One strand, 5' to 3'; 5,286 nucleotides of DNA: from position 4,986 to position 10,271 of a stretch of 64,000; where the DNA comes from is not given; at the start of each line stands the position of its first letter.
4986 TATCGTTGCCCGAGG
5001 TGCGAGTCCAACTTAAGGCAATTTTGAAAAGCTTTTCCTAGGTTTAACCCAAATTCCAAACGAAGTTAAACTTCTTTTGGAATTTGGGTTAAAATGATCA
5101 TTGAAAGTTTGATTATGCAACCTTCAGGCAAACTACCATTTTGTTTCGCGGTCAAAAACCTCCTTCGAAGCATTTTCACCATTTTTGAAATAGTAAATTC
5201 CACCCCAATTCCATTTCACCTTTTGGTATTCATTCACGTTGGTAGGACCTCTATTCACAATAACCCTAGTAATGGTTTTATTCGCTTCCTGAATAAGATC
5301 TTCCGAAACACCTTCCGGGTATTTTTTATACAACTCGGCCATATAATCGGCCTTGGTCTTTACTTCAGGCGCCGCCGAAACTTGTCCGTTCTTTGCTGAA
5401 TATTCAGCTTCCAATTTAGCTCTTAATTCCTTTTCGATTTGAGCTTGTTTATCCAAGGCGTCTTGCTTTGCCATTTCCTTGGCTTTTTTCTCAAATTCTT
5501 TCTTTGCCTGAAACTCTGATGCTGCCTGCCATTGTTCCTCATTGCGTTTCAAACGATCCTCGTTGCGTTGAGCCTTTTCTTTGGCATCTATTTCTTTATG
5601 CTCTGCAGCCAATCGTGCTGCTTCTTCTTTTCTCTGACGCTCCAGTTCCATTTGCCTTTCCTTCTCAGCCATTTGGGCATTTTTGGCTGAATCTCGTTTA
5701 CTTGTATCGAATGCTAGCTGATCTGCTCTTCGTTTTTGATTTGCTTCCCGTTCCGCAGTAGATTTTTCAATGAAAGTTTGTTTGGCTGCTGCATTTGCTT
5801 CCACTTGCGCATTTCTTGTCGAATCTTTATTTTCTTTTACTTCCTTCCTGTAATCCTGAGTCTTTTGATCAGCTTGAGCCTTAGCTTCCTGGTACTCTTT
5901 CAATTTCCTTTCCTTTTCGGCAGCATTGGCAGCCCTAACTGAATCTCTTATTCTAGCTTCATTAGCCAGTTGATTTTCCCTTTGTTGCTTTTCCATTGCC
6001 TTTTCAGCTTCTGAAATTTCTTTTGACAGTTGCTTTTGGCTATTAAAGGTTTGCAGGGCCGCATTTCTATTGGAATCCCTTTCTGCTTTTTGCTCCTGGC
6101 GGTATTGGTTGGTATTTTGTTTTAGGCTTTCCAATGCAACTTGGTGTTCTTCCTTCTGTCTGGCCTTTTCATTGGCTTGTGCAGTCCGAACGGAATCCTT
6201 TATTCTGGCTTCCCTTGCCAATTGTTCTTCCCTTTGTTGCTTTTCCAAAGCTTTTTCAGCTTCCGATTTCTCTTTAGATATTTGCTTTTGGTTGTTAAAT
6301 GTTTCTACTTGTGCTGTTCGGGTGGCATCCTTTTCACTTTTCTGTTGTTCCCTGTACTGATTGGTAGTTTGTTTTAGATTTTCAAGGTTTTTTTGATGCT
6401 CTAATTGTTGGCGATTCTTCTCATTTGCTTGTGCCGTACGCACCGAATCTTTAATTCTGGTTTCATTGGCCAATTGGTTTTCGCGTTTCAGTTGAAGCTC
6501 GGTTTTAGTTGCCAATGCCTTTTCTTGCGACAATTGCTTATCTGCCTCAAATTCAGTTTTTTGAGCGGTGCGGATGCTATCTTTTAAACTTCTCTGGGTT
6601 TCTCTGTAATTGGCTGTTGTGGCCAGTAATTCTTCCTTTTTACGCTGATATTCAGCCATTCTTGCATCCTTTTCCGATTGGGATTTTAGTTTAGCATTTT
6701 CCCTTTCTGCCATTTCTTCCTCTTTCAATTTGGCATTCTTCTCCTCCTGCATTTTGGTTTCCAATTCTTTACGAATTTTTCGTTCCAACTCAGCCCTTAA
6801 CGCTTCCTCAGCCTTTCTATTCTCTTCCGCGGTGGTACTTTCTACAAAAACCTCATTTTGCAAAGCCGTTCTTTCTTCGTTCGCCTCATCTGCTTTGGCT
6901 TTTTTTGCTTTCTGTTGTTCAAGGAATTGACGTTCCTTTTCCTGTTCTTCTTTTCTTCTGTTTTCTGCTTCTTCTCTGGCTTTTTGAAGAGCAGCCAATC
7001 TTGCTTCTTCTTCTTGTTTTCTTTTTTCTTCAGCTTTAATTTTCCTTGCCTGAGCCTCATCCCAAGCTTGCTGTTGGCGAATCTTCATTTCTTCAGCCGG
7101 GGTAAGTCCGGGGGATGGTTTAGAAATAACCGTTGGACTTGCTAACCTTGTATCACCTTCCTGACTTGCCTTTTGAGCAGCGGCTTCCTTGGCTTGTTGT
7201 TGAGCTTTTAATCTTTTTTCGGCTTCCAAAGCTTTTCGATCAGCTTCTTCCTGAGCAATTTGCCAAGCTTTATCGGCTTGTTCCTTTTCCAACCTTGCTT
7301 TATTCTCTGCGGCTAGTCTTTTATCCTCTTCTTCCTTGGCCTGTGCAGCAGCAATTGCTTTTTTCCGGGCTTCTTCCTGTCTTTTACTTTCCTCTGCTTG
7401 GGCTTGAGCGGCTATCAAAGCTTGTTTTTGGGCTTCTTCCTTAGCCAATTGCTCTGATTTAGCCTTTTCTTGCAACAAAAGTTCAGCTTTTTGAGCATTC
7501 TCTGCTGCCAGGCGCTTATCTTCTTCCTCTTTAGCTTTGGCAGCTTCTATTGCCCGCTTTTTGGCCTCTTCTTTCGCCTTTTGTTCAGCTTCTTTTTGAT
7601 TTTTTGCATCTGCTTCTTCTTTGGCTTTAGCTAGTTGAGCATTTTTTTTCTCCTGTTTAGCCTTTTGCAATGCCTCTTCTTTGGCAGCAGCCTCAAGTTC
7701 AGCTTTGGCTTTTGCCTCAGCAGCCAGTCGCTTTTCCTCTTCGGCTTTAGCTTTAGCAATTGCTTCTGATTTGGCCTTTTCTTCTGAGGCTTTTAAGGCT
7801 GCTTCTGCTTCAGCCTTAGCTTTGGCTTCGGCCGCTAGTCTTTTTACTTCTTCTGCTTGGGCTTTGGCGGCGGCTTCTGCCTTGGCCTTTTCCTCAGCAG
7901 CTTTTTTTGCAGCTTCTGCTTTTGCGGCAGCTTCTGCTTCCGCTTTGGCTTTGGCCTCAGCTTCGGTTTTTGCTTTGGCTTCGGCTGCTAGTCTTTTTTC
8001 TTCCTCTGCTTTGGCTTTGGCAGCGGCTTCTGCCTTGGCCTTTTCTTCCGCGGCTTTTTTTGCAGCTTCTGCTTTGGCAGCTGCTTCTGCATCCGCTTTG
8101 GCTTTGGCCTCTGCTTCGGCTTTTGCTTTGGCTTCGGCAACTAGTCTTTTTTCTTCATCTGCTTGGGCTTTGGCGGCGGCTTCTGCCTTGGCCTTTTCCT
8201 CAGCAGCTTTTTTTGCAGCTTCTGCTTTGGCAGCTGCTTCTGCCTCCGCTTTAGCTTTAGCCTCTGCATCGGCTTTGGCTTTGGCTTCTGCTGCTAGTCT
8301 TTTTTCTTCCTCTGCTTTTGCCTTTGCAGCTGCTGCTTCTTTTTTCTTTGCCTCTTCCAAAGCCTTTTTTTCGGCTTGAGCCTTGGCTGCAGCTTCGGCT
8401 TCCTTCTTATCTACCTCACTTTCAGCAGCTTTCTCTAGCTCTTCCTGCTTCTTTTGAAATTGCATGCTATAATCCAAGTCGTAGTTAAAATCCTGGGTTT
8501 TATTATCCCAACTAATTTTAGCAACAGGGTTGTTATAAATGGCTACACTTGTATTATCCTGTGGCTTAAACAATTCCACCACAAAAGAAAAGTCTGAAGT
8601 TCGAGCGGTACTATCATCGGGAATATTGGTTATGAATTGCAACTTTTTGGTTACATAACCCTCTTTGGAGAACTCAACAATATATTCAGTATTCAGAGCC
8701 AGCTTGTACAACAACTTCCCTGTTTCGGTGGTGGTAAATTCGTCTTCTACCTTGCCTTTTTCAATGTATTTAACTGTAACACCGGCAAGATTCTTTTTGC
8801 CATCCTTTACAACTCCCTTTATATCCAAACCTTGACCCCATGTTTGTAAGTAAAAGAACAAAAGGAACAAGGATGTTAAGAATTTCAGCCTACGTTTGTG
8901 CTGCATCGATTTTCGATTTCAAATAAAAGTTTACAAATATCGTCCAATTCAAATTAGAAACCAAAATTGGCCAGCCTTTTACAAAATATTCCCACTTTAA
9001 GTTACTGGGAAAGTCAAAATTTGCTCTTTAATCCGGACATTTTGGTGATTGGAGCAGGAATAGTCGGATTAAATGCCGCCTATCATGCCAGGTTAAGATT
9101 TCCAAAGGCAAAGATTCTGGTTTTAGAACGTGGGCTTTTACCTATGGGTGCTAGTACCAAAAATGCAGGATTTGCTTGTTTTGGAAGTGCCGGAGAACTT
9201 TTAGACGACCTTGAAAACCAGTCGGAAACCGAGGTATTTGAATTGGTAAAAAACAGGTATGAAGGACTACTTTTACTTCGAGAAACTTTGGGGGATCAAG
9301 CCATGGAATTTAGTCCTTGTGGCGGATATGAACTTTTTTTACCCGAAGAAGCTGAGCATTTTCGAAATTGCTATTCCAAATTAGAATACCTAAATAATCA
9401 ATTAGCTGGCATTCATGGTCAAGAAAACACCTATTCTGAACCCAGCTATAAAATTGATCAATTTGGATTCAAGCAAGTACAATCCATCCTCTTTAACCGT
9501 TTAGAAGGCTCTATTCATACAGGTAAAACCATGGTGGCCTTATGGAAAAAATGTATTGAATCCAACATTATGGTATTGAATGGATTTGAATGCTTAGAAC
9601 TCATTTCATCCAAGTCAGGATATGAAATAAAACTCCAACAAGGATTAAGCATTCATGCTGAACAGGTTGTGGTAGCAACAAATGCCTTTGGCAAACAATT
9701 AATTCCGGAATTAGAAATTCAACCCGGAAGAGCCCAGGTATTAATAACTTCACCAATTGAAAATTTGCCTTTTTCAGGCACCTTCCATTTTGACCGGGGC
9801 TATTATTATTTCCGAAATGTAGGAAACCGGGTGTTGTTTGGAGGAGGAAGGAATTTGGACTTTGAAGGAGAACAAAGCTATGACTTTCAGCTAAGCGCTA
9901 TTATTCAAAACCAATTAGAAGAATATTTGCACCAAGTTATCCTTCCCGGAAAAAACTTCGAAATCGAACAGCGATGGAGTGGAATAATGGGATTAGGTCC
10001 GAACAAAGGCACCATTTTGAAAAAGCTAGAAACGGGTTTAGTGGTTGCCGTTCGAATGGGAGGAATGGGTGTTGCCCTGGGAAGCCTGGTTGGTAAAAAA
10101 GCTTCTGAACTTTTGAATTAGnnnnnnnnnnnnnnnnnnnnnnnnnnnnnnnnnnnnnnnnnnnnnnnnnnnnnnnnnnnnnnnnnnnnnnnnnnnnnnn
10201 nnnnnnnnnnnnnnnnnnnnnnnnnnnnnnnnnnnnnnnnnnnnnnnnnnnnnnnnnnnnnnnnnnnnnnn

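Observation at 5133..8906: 1257-aa secreted TolA-like coiled-coil protein encoded largely by near-identical 153-bp and 240-bp tandem DNA repeats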

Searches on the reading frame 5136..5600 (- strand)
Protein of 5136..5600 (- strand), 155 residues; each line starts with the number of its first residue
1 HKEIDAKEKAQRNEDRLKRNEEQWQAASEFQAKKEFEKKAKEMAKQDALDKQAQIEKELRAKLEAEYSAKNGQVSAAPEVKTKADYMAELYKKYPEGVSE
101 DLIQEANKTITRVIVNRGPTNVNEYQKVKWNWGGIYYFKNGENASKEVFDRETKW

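Call 6: search_protein_families(library=pfam, proteins=[window:5136-5600:-], max_evalue=1)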
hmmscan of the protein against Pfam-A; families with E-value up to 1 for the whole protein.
window:5136-5600:- (155 aa): 0 families

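Call 24: find_related_loci(query=A1, collection=genome_contigs, flank=10000)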
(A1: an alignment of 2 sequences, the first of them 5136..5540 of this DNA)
Query A1 (135 aa) in genome_contigs; peptide patterns used: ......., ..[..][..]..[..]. (x = any residue, [..] = any of these).
530 stretches matched a pattern; 7 encode a relative of the query (tblastn E <= 1e-3); 7 distinct loci.
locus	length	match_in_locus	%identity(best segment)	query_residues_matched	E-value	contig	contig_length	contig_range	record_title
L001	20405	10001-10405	90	1-135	1e-83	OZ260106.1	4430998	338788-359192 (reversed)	MAG: uncultured Bacteroidia bacterium isolate CRY1-m2-bin03 genome assembly, chromosome: 1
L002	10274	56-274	59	62-135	9e-26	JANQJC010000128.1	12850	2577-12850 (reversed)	MAG: Flavobacteriales bacterium isolate PL25a_bin.101 k99_3012055, whole genome shotgun sequence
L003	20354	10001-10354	48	9-134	3e-25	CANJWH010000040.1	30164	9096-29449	MAG: Bacteroidetes bacterium isolate RH-23may17-764 genome assembly, contig: RH-23may17-C10748, whole genome shotgun seq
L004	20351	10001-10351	45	9-134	2e-24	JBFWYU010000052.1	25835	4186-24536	MAG: Bacteroidia bacterium isolate CA_2019_TPBS_171 NODE_9222_length_25835_cov_5.937568_TPBS, whole genome shotgun seque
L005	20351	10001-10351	45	9-134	5e-24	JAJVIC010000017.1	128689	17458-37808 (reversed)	MAG: Bacteroidia bacterium isolate Bin_39 c_000000000670, whole genome shotgun sequence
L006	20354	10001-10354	45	9-134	3e-23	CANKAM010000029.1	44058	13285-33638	MAG: Bacteroidetes bacterium isolate RH-26jul17-244 genome assembly, contig: RH-26jul17-C2057, whole genome shotgun sequ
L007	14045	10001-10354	45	9-134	4e-23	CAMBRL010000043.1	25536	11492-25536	MAG: Chitinophaga pinensis isolate MiH-14oct19-92 genome assembly, contig: MiH-14oct19-C3654, whole genome shotgun seque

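Call 87: search_protein_families(library=pfam, proteins=[L005:3949-4749:+, L005:4772-6034:+, L005:6055-7521:+, L005:10381-11892:+, L005:11896-12378:+, L005:12993-16385:+], max_evalue=0.001)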
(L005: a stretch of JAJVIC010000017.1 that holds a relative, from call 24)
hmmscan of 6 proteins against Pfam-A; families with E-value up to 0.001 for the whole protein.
L005:3949-4749:+ (266 aa): 2 families
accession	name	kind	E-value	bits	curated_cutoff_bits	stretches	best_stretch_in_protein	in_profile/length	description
PF13561.12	adh_short_C2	-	4.3e-63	213.5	27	1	15-256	1-236/236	Enoyl-(Acyl carrier protein) reductase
PF00106.31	adh_short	-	3.9e-10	40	26.6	1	21-199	11-184/195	short chain dehydrogenase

L005:4772-6034:+ (420 aa): 3 families
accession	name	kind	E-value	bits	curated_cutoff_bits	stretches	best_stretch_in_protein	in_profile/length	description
PF00270.35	DEAD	-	1.2e-50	171.9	26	1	25-194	1-166/167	DEAD/DEAH box helicase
PF00271.37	Helicase_C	-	3.8e-28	98.4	23.5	1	229-336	2-109/110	Helicase conserved C-terminal domain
PF04851.21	ResIII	-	4.6e-10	40.1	22.5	1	37-188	22-162/164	Type III restriction enzyme, res subunit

L005:6055-7521:+ (488 aa): 9 families
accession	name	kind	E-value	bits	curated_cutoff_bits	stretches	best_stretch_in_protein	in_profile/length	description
PF01593.30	Amino_oxidase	-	1.5e-24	87.6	19.8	1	13-486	1-441/443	Flavin containing amine oxidoreductase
PF13450.12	NAD_binding_8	-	5.4e-15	55.9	21.9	1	8-62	1-55/68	NAD(P)-binding Rossmann-like domain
PF01266.30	DAO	-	8e-14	52.4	27.9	1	7-43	3-40/353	FAD dependent oxidoreductase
PF07992.20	Pyr_redox_2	-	3.2e-08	33.8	26.1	1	6-51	3-50/291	Pyridine nucleotide-disulphide oxidoreductase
PF00890.30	FAD_binding_2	-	9.3e-08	32.1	20.4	1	7-40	3-36/414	FAD binding domain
PF03486.20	HI0933_like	-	2.5e-06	27.5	50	0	6-42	3-39/244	HI0933-like protein Rossmann domain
PF00070.33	Pyr_redox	-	0.00012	22.9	22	0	6-43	2-39/82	Pyridine nucleotide-disulphide oxidoreductase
PF12831.13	FAD_oxidored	-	0.00013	21.8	27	1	7-72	3-68/416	FAD dependent oxidoreductase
PF06100.17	MCRA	-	0.00027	20.4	23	0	4-60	2-64/495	MCRA family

L005:10381-11892:+ (503 aa): 4 families
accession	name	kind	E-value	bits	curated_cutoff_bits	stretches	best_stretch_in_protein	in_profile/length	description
PF20434.5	BD-FAE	-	1.5e-19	70.8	26.8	1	67-186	1-113/215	BD-FAE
PF07859.19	Abhydrolase_3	-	2.5e-08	34.4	25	1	84-187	2-96/210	alpha/beta hydrolase fold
PF00135.34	COesterase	-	1.1e-05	25.1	27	1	63-180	84-201/515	Carboxylesterase family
PF18962.6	Por_Secre_tail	-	8.1e-05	23.3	27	1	433-501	1-74/75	Secretion system C-terminal sorting domain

L005:11896-12378:+ (160 aa): 2 families
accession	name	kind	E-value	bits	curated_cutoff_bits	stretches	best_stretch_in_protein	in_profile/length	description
PF02681.20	DUF212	-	1.2e-45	155.2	26.5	1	15-145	5-125/126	Divergent PAP2 family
PF01569.27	PAP2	-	0.00011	22.4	27.2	0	25-90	22-94/130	PAP2 superfamily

L005:12993-16385:+ (1130 aa): 5 families
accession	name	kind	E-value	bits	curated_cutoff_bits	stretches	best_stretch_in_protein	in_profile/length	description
PF18911.6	PKD_4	-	1.4e-123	403.7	27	9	287-362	4-82/85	PKD domain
PF00801.26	PKD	-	1.2e-59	198.6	23.5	6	298-354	13-70/80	PKD domain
PF13585.12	CHU_C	-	4.9e-16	59.1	27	1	1043-1127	3-85/86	CHU_C Type IX secretion signal domain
PF08329.16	ChitinaseA_N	-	3e-08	33.8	21.2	0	324-365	66-107/133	Chitinase A, N-terminal domain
PF22825.2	HpiC1-like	-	4.8e-05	23.9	27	1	26-161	6-144/174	HpiC1 cyclase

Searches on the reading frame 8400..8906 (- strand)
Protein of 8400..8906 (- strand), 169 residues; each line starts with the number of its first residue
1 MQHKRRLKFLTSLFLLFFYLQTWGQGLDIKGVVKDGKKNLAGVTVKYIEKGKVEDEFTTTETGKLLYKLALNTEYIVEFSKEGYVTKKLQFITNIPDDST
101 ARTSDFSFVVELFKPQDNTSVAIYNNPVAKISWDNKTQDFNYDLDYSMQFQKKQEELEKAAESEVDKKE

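Call 6: search_protein_families(library=pfam, proteins=[window:8400-8906:-], max_evalue=1)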
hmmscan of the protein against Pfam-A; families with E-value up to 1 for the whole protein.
window:8400-8906:- (169 aa): 5 families
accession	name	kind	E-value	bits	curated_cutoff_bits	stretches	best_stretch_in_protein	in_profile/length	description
PF17210.9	SdrD_B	-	0.0004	21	29.7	1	28-120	12-107/112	SdrD B-like domain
PF13620.12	CarboxypepD_reg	-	0.00056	20.7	32.3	1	29-99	2-74/82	Carboxypeptidase regulatory-like domain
PF22902.2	NOMO1-like_9th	-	0.034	14.4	27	1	29-89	5-65/75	BOS complex subunit NOMO1-like, beta sandwich domain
PF14292.12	SusE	-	0.12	12.9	25.2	1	110-162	14-68/106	SusE outer membrane protein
PF12539.13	Csm1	-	0.43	11.6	22.6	0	38-74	8-47/84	Chromosome segregation protein Csm1/Pcs1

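Call 18: search_solved_structures(query=window:8412-8906:-, max_evalue=10)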
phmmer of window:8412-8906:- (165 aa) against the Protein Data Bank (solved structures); distinct sequences matched with E-value up to 10: 0.

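Call 21: find_homologous_proteins(query=window:8412-8906:-, max_evalue=0.001)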
Query window:8412-8906:- (165 aa): 1 proteins with E <= 0.001 among 31 candidates.
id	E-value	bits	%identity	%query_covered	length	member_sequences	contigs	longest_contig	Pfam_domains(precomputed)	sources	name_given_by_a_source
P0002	1.1e-57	212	75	78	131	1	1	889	-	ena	-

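Call 103: search_protein_families(library=phrogs, proteins=[window:8442-8906:-], max_evalue=0.01)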
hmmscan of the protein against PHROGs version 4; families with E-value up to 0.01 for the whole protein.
window:8442-8906:- (155 aa): 0 families

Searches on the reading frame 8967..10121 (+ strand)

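Call 13: search_protein_families(library=pfam, proteins=[window:8967-10121:+], max_evalue=0.001)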
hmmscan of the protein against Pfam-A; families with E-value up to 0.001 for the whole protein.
window:8967-10121:+ (384 aa): 4 families
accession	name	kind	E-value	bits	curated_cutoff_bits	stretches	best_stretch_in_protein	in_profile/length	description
PF01266.30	DAO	-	1.1e-40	140.7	27.9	1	24-382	1-353/353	FAD dependent oxidoreductase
PF01946.23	Thi4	-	0.0005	19.8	26.2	1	21-62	16-56/235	Thi4 family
PF07992.20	Pyr_redox_2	-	0.00062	19.7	26.1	0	24-80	2-57/291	Pyridine nucleotide-disulphide oxidoreductase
PF13450.12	NAD_binding_8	-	0.00097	19.8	21.9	0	27-56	1-28/68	NAD(P)-binding Rossmann-like domain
